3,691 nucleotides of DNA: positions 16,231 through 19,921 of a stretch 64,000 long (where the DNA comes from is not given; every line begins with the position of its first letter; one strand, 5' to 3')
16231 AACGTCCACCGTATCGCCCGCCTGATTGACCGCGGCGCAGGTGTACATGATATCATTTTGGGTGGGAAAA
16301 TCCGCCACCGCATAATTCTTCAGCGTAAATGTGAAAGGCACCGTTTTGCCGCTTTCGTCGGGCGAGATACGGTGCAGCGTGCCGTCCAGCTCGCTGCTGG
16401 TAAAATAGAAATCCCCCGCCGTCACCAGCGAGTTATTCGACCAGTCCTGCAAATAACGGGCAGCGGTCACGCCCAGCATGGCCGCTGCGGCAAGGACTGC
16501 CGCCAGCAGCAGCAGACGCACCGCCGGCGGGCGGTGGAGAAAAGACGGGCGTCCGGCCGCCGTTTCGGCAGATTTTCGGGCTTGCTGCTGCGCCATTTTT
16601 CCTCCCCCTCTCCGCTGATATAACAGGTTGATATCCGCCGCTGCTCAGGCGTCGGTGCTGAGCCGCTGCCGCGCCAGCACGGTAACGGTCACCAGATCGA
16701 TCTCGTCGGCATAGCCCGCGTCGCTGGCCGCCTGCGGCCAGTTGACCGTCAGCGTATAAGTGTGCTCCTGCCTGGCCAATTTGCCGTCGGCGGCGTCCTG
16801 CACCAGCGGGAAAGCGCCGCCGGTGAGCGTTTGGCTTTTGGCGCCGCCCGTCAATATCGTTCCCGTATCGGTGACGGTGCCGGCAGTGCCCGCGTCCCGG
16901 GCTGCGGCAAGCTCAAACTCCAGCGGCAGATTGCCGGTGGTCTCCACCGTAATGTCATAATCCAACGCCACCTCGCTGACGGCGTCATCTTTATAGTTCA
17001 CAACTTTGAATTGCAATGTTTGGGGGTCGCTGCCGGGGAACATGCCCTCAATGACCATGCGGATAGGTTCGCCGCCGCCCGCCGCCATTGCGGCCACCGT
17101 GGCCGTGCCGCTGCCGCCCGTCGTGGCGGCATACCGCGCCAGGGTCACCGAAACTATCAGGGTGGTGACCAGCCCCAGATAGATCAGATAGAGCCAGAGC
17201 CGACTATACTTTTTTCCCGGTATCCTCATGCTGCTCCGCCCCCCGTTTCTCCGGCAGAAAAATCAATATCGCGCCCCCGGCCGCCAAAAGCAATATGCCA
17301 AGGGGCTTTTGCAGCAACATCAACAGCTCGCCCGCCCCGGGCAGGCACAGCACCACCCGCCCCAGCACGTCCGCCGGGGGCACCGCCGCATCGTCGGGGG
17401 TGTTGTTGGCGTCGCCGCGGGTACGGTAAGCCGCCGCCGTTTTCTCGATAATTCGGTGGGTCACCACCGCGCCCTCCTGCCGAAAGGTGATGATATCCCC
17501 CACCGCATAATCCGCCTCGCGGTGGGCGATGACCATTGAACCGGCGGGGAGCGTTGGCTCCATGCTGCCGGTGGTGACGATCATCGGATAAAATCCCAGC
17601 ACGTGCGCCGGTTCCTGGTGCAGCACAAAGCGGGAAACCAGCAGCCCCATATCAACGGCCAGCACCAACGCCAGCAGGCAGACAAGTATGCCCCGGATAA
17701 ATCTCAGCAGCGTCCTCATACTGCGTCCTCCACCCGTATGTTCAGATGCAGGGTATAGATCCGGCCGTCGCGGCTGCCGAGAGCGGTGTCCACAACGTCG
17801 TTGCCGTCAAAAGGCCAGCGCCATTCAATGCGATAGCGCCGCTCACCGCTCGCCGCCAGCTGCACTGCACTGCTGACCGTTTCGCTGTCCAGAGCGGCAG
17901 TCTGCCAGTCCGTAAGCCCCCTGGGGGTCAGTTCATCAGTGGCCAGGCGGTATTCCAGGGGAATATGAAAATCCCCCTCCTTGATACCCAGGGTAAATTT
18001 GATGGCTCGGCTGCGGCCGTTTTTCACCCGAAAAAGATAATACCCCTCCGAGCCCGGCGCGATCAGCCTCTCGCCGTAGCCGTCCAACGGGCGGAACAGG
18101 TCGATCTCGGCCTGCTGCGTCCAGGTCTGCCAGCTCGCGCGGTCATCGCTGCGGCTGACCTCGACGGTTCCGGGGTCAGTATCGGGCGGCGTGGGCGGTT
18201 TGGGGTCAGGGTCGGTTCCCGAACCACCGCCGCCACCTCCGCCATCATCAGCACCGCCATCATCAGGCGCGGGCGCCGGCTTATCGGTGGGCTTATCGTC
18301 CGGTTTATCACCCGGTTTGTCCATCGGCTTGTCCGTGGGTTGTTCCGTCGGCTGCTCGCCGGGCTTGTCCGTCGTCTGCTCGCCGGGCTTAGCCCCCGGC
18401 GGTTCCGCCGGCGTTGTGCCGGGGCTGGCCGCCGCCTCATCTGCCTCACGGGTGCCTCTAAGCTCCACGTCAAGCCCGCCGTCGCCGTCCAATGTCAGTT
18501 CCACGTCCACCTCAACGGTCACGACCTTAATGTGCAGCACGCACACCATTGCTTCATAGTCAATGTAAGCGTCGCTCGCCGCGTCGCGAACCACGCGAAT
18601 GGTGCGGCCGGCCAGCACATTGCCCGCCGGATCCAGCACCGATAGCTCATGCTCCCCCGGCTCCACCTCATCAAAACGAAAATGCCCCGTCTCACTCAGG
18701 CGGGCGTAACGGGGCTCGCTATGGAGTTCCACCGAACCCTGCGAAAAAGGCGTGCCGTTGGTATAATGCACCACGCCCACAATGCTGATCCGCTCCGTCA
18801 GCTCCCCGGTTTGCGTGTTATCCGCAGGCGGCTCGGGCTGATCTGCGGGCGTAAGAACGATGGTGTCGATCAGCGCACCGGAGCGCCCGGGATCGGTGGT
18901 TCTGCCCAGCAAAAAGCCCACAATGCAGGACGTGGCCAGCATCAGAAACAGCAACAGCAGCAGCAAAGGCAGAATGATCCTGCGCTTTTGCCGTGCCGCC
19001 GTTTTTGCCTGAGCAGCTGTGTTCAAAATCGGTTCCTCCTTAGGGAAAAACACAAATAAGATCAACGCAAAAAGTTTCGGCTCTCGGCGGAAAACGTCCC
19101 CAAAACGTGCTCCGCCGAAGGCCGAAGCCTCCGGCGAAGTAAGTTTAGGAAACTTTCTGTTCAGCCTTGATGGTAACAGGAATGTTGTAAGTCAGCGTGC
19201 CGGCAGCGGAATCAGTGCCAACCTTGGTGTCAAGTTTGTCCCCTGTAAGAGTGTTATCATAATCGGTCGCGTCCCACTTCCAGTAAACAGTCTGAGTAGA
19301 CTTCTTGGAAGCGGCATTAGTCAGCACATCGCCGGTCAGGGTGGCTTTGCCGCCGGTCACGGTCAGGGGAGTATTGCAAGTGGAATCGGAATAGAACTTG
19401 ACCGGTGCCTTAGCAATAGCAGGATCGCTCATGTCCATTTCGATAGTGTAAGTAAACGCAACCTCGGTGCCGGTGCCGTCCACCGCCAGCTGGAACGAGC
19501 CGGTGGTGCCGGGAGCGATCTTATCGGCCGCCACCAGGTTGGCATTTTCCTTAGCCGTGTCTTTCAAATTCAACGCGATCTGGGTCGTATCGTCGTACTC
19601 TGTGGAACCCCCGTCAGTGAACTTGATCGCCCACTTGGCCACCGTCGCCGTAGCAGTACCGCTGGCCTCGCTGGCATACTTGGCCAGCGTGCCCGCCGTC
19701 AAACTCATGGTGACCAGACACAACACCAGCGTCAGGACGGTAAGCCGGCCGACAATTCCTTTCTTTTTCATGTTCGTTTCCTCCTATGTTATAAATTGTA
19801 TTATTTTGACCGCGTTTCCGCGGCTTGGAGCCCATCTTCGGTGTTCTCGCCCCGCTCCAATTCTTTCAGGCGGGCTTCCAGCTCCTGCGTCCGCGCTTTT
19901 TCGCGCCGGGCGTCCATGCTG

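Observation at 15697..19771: Shared T-x-A|[K/R]-Y processing motif at the signal-peptide junction of the three small secreted proteins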

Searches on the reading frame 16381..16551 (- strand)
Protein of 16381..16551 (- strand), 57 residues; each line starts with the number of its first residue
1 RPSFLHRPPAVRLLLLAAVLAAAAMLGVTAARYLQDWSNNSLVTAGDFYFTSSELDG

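Call 45: search_protein_families(library=ncbifam, proteins=[window:16381-16551:-], max_evalue=10)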
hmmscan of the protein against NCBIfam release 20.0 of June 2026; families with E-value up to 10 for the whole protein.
seq(57 aa): 0 families

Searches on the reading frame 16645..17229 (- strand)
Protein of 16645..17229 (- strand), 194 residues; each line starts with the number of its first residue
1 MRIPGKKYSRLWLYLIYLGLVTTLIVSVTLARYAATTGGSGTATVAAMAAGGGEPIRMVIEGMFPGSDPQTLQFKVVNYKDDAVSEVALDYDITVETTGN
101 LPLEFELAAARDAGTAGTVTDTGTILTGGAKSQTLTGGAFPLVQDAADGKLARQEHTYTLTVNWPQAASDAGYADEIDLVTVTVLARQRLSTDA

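Call 3: search_protein_families(library=ncbifam, proteins=[window:16645-17229:-], max_evalue=1)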
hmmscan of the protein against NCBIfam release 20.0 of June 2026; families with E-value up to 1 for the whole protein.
window:16645-17229:- (194 aa): 0 families

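Call 4: search_protein_families(library=pfam, proteins=[window:16645-17229:-], max_evalue=1)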
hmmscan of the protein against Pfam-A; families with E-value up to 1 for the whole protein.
window:16645-17229:- (194 aa): 0 families

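Call 16: search_protein_representatives(protein=window:16645-17229:-)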
Query: 194 residues. Proteins with E-value up to 0.001 (for the whole library): 522; up to 1e-10: 135; up to 1e-30: 4. The best 150 are listed.
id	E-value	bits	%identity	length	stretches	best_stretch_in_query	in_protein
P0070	8.4e-72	257.3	65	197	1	1-192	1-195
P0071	8.0e-36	140.1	53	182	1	1-191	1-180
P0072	1.9e-32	129.1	46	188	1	1-189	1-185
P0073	2.6e-32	128.7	47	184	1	9-189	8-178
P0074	2.5e-29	119.0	44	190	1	3-190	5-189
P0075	3.7e-29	118.4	42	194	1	7-189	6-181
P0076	1.0e-28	117.0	46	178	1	6-190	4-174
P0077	1.2e-28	116.7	41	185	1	10-189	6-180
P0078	3.5e-28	115.2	41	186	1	12-188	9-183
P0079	5.3e-28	114.6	41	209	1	6-188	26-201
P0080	9.9e-28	113.7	44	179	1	6-189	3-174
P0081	8.1e-27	110.8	40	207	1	6-188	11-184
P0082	8.2e-27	110.8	42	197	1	5-188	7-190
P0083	2.0e-26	109.5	43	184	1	9-189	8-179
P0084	4.9e-26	108.2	44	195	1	7-188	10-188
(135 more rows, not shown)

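Call 56: list_cluster_members(proteins=[P0001, window:16645-17229:-, window:15697-16596:-, window:17204-17719:-])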
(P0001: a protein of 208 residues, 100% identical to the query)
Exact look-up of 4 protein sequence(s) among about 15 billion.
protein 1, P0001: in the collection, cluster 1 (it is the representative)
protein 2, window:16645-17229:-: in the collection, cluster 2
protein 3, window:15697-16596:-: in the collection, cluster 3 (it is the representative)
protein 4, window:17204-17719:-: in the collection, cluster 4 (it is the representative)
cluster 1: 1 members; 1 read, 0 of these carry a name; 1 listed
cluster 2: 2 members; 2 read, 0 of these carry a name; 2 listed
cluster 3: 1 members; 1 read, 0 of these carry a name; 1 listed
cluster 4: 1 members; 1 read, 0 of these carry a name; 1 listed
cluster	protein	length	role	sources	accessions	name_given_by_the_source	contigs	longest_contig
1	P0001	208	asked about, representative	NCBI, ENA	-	-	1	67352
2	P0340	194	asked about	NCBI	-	-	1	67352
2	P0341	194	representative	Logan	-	-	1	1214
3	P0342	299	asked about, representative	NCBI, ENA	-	-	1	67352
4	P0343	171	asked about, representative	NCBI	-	-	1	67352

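Call 57: predict_structure(alignment_id=A3)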
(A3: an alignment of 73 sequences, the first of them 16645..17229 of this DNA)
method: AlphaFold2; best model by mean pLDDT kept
length: 194 residues; sequences in the alignment: 73
mean_pLDDT: 84.0   pTM: 0.72
mean pLDDT of the five models: 84.0, 82.1, 82.0, 81.7, 81.1
residues with pLDDT >= 90: 120; 70-90: 33; 50-70: 35; < 50: 6
segments of 3 or more residues with pLDDT < 50: 35-39
pLDDT, mean of each block of 10 residues (from residue 1): 68 96 91 54 65 82 93 93 93 94 92 64 65 92 90 92 94 94 93 64
secondary structure, 60 per line:
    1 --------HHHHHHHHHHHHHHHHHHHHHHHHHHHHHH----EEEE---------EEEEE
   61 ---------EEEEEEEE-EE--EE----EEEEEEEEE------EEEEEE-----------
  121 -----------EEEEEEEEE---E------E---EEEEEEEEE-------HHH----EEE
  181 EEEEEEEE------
elements in order: H9-38 E43-46 E56-60 E70-77 E89-97 E104-109 E132-140 E155-163 E178-188

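Call 59: fold_search(model_id=the predicted structure, library=pdb)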
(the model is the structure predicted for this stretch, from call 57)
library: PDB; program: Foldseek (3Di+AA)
matches with E <= 10: 1258; with E <= 0.001: 0
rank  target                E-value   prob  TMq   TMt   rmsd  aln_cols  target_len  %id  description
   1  4dzg                  1.9e-03  0.95  0.25  0.36  11.8       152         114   14  Crystal structure of Aeromonas hydrophila PliG, a periplasmic lysozyme inhibitor of g-type lysozyme (released 2012-06-13)
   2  5sv5                  2.3e-03  1.00  0.29  0.47  12.3       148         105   11  1.0 Angstrom Crystal Structure of pre-Peptidase C-terminal Domain of Collagenase from Bacillus anthracis. (released 2016-08-17)
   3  6ov2_B                6.4e-03  0.85  0.27  0.35  12.6       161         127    9  Crystal structure of human claudin-9 in complex with Clostridium perfringens entertoxin C-terminal domain in closed fo (released 2019-09-04)
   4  2bpa_2                1.1e-02  0.15  0.13  0.14  17.9       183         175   11  ATOMIC STRUCTURE OF SINGLE-STRANDED DNA BACTERIOPHAGE PHIX174 AND ITS FUNCTIONAL IMPLICATIONS (released 1991-12-03)
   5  1m06_G                1.4e-02  0.23  0.19  0.19  17.6       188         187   10  Structural Studies of Bacteriophage alpha3 Assembly, X-Ray Crystallography (released 2002-12-25)
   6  7dou_4                1.6e-02  0.75  0.26  0.37  13.3       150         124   12  Trimeric cement protein structure of Helicobacter pylori bacteriophage KHP40 (released 2021-10-27)
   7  6ov3_B                1.7e-02  0.97  0.36  0.49   6.4       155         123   10  Crystal structure of human claudin-9 in complex with Clostridium perfringens entertoxin C-terminal domain in open form (released 2019-09-04)
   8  7qx7                  1.7e-02  0.91  0.34  0.14   6.9       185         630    5  mosquitocidal Cry11Aa-F17Y determined at pH 7 from naturally-occurring nanocrystals by Serial femtosecond crystallograph (released 2022-07-27)
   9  2quo                  1.7e-02  0.66  0.26  0.35  11.9       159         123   10  Crystal Structure of C terminal fragment of Clostridium perfringens enterotoxin (released 2007-10-30)
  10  7uab_A                1.8e-02  0.51  0.25  0.12  15.2       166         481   13  Human pro-meprin alpha (zymogen state) (released 2022-11-02)
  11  8a28_A                1.8e-02  0.30  0.20  0.12  14.7       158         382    8  Structure of the astacin zymogen of LAST-MAM from Limulus polyphemus (released 2022-10-19)
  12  9k3n_AA               2.0e-02  0.38  0.23  0.24  15.6       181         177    8  The structure of Salmonella phage PJNS002 (released 2025-08-13)
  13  6dj4                  2.1e-02  0.57  0.22  0.10  12.9       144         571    8  Crystal Structure of Bacillus thuringiensis Cry1A.105 Tryptic Core (released 2018-09-12)
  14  3jb4_A                2.2e-02  0.91  0.34  0.31   9.9       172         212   13  Structure of Ljungan virus: insight into picornavirus packaging (released 2015-10-21)
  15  7m0r_E                2.2e-02  0.80  0.29  0.15   9.7       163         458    8  Cryo-EM structure of the Sema3A/PlexinA4/Neuropilin 1 complex (released 2021-05-05)
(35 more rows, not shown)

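Call 66: find_homologous_proteins(query=A3, max_evalue=0.001)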
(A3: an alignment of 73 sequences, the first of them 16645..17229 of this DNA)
Query A3 (73 sequences) (194 aa, profile of the alignment): 67 proteins with E <= 0.001 among 8000 candidates.
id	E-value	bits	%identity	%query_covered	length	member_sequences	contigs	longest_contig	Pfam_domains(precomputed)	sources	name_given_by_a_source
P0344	4.7e-54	201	55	99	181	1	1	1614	-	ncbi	-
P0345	8.8e-54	200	56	98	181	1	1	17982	-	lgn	-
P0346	1.6e-53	199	57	99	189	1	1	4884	-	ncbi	-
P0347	1.9e-53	199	43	93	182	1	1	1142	-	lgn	-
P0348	6.1e-53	197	57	98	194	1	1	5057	-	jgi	-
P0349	6.9e-53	197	62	98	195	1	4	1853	-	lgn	-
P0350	1.5e-52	196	41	92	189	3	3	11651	-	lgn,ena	-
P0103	2.0e-52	196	39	94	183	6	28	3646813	-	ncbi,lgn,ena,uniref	ncbi:hypothetical protein F220043C3_08090 [Enterocloster asparagiformis]|uniref:hypothetical protein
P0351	2.2e-52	196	54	98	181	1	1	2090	-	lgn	-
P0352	3.5e-52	195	42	92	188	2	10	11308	-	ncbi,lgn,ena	-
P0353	3.9e-52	195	39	93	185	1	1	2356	-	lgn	-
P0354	8.6e-52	194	38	94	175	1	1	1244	-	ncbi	-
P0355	3.1e-51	192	57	98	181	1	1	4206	-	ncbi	-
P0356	7.7e-51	191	37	96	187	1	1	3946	-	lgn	-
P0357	8.3e-51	190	58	98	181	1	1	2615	-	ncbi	-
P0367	5.7e-49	184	51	99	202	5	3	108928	-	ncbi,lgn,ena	-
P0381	1.6e-47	180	35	86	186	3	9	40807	-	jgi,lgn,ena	-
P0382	7.1e-47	178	38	90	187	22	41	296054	-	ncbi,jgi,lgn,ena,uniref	ncbi:hypothetical protein [Enterocloster bolteae]|uniref:hypothetical protein n=1 Tax=Enterocloster 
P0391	2.1e-36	144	29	84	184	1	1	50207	-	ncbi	-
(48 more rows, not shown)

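Call 67: find_encoding_contigs(protein=P0382, flank=9000, max_places=1)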
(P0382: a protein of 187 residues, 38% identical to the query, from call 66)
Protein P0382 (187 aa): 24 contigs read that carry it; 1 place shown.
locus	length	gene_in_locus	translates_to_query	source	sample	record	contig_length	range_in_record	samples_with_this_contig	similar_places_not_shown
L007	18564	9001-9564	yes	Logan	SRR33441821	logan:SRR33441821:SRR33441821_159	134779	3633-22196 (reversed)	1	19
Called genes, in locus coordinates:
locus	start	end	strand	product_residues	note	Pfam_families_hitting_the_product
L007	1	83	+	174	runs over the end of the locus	PF06559:DCD_N, PF22769:DCD, PF00692:dUTPase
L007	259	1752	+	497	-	PF00478:IMPDH, PF03060:NMO (faint), PF01070:FMN_dh (faint), PF00571:CBS (weak)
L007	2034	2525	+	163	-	PF00583:Acetyltransf_1, PF13673:Acetyltransf_10 (weak), PF13508:Acetyltransf_7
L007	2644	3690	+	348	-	PF00144:Beta-lactamase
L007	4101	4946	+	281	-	PF02899:Phage_int_SAM_1, PF00589:Phage_integrase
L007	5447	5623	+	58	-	-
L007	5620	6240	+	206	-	-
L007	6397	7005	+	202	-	-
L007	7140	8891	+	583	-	PF13620:CarboxypepD_reg (faint)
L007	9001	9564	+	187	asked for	-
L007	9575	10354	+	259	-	-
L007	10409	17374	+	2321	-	-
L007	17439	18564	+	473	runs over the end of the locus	PF00392:GntR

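Call 70: find_encoding_contigs(protein=P0367, flank=7000, max_places=1)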
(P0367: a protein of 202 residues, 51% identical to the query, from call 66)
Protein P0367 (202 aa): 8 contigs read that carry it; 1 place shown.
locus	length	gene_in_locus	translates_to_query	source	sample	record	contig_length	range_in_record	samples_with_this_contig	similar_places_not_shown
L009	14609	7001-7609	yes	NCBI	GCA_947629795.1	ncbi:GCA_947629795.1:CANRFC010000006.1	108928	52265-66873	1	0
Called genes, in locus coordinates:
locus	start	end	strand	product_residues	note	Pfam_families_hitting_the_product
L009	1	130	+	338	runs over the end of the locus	PF00710:Asparaginase, PF17763:Asparaginase_C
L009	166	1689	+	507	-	PF00206:Lyase_1, PF14698:ASL_C2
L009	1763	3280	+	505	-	PF00206:Lyase_1, PF14698:ASL_C2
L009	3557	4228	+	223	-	-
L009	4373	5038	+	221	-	-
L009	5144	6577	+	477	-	PF13620:CarboxypepD_reg (faint)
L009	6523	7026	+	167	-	-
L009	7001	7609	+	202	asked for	-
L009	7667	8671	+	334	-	-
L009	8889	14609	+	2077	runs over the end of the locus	-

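Call 71: find_encoding_contigs(protein=P0391, flank=7000, max_places=1)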
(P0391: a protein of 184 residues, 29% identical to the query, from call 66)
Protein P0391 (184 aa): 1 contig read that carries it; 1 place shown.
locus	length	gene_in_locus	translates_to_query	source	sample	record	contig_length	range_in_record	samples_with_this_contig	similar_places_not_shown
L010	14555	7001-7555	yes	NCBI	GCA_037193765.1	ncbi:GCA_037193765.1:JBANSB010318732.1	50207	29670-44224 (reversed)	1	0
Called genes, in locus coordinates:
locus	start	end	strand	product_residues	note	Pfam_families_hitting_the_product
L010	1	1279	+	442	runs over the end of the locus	PF01595:CNNM, PF00571:CBS, PF03471:CorC_HlyC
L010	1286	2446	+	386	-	PF00465:Fe-ADH, PF13685:Fe-ADH_2 (weak), PF25137:ADH_Fe_C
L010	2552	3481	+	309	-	PF00149:Metallophos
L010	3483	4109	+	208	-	PF02525:Flavodoxin_2, PF03358:FMN_red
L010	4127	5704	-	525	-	PF13231:PMT_2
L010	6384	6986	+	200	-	PF10502:Peptidase_S26 (weak)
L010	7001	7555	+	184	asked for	-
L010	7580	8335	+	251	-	-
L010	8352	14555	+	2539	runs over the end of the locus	-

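Call 72: find_encoding_contigs(protein=P0381, flank=7000, max_places=1)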
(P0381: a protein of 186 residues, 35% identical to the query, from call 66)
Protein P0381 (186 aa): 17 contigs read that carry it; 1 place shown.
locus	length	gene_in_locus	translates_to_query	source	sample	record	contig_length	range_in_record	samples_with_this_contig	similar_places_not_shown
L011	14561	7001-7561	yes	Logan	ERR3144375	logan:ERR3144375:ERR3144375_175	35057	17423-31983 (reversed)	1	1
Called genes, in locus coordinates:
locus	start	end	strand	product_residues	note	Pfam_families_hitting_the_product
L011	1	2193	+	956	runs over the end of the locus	PF00009:GTP_EFTU, PF22042:EF-G_D2 (weak), PF14492:EFG_III, PF03764:EFG_IV, PF00679:EFG_C, PF05991:NYN_YacP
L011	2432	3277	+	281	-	PF02899:Phage_int_SAM_1 (weak), PF00589:Phage_integrase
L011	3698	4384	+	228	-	-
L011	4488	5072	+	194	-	-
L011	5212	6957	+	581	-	PF13620:CarboxypepD_reg (weak)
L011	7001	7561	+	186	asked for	-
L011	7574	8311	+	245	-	-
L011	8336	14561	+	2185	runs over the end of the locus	-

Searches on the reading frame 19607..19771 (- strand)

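Call 45: search_protein_families(library=ncbifam, proteins=[window:19607-19771:-], max_evalue=10)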
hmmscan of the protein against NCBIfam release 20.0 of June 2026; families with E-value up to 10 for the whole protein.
seq(55 aa): 1 family
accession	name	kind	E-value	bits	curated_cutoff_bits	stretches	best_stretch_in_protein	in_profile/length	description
TIGR04087.1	YqxM_for_SipW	equivalog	0.019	14.6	80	1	2-47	13-59/186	amyloid fiber anchoring/assembly protein TapA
